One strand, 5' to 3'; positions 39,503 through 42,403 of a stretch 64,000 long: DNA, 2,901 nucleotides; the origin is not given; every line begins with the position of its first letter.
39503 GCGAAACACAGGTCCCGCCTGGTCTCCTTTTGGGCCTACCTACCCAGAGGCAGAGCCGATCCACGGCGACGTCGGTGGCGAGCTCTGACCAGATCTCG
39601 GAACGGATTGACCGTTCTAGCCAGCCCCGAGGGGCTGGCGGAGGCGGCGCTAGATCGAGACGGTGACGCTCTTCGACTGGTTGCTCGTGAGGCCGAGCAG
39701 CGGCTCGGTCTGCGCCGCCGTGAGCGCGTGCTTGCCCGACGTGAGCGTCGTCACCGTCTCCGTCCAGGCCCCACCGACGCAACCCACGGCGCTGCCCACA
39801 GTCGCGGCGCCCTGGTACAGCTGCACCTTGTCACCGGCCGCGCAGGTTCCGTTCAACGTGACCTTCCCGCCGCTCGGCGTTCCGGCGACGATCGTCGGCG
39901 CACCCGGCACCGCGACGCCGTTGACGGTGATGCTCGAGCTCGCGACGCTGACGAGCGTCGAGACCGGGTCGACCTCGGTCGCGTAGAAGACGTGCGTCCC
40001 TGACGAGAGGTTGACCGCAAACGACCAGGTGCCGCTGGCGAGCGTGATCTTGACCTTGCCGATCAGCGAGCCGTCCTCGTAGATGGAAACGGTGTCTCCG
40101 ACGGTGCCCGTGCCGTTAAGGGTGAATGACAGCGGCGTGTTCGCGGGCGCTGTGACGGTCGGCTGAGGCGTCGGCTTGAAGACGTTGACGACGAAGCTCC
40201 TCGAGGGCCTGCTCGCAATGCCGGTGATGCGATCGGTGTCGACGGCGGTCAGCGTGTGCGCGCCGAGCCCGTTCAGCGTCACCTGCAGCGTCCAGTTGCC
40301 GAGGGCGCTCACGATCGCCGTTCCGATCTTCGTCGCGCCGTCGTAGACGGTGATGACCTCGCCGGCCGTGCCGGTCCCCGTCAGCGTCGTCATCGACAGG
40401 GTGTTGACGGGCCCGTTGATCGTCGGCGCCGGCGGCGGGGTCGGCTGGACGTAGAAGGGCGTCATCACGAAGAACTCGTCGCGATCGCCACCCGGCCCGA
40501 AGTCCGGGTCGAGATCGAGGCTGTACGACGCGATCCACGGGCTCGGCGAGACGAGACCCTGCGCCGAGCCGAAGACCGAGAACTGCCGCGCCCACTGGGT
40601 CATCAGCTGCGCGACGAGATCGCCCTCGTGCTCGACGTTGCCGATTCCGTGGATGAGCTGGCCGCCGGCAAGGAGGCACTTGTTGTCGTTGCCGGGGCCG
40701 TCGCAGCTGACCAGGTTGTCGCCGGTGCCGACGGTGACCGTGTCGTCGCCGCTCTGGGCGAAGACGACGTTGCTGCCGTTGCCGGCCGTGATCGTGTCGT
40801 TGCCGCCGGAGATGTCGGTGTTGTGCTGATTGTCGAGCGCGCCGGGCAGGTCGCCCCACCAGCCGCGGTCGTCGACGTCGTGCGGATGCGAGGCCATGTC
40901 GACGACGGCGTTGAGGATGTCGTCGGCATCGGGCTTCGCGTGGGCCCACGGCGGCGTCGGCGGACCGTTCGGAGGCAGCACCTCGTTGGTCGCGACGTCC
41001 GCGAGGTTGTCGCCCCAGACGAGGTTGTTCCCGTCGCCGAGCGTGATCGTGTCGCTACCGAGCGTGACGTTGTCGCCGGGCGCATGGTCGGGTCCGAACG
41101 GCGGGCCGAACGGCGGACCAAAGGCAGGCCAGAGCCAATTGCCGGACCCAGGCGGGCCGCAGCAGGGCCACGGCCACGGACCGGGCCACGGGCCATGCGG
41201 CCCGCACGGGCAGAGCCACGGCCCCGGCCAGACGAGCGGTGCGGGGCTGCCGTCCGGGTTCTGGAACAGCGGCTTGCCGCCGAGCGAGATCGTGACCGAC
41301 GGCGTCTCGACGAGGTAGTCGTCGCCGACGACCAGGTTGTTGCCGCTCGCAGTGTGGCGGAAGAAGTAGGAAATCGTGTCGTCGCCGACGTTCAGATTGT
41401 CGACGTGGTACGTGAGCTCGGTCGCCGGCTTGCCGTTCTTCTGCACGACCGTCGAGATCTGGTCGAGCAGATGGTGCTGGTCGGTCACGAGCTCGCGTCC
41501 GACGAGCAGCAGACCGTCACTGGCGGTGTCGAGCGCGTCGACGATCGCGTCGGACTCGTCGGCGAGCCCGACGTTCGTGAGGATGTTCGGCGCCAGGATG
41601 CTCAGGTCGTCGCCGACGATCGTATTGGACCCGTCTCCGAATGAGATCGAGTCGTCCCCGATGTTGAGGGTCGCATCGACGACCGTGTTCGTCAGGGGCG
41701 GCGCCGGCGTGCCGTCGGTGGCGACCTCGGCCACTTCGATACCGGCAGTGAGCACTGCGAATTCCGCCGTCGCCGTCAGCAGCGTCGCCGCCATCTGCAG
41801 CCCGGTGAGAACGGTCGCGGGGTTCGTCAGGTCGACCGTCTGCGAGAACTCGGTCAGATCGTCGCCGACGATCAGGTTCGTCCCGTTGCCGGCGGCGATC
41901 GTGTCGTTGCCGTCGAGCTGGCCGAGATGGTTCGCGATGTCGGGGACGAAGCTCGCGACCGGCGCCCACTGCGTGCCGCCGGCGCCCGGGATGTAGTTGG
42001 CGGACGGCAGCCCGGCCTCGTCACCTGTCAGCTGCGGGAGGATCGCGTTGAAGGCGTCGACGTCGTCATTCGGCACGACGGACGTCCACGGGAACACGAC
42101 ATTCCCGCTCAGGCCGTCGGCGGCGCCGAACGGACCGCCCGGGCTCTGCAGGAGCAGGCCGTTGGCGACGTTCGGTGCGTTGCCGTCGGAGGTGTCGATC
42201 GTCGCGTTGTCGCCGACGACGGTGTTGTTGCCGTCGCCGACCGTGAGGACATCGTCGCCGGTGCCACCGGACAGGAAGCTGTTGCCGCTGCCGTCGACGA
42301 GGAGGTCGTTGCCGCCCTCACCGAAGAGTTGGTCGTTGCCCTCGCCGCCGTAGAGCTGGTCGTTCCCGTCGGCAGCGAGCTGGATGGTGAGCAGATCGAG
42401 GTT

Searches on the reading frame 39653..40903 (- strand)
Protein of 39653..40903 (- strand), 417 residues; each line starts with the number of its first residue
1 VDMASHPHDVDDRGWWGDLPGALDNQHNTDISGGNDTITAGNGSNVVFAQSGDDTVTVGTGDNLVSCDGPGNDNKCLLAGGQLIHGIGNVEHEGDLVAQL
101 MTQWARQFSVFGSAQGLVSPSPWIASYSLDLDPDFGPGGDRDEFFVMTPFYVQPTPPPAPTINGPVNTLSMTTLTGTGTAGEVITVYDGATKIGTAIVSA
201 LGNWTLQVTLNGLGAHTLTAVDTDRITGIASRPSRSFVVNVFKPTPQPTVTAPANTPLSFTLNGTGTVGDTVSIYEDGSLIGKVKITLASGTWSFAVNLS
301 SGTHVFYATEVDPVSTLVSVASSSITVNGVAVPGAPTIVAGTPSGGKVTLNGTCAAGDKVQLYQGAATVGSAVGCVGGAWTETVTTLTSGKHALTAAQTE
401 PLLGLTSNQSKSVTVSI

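Call 45: search_protein_families(library=pfam, proteins=[window:39653-40903:-], max_evalue=0.5)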
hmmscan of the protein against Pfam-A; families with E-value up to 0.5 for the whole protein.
window:39653-40903:- (417 aa): 5 families
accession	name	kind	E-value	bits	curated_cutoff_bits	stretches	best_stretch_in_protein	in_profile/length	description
PF16640.11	Big_3_5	-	6.7e-09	36.6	35.5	3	167-221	14-68/88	Bacterial Ig-like domain (group 3)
PF17936.7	Big_6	-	6.3e-08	33.2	27.6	2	171-233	14-76/83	Bacterial Ig domain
PF19077.6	Big_13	-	2.4e-07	31.6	27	3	173-227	30-88/102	Bacterial Ig-like domain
PF00353.25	HemolysinCabind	-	1.7e-05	25.1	23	1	32-64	3-35/36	RTX calcium-binding nonapeptide repeat (4 copies)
PF17957.7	Big_7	-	0.00029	21.9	24.1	1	239-306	3-68/70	Bacterial Ig domain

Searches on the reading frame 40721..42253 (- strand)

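Call 45: search_protein_families(library=pfam, proteins=[window:40721-42253:-], max_evalue=0.5)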
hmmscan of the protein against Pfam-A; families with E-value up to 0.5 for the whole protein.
window:40721-42253:- (511 aa): 1 family
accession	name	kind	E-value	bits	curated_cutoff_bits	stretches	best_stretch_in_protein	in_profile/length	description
PF00353.25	HemolysinCabind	-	0.00052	20.4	23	2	482-511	3-32/36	RTX calcium-binding nonapeptide repeat (4 copies)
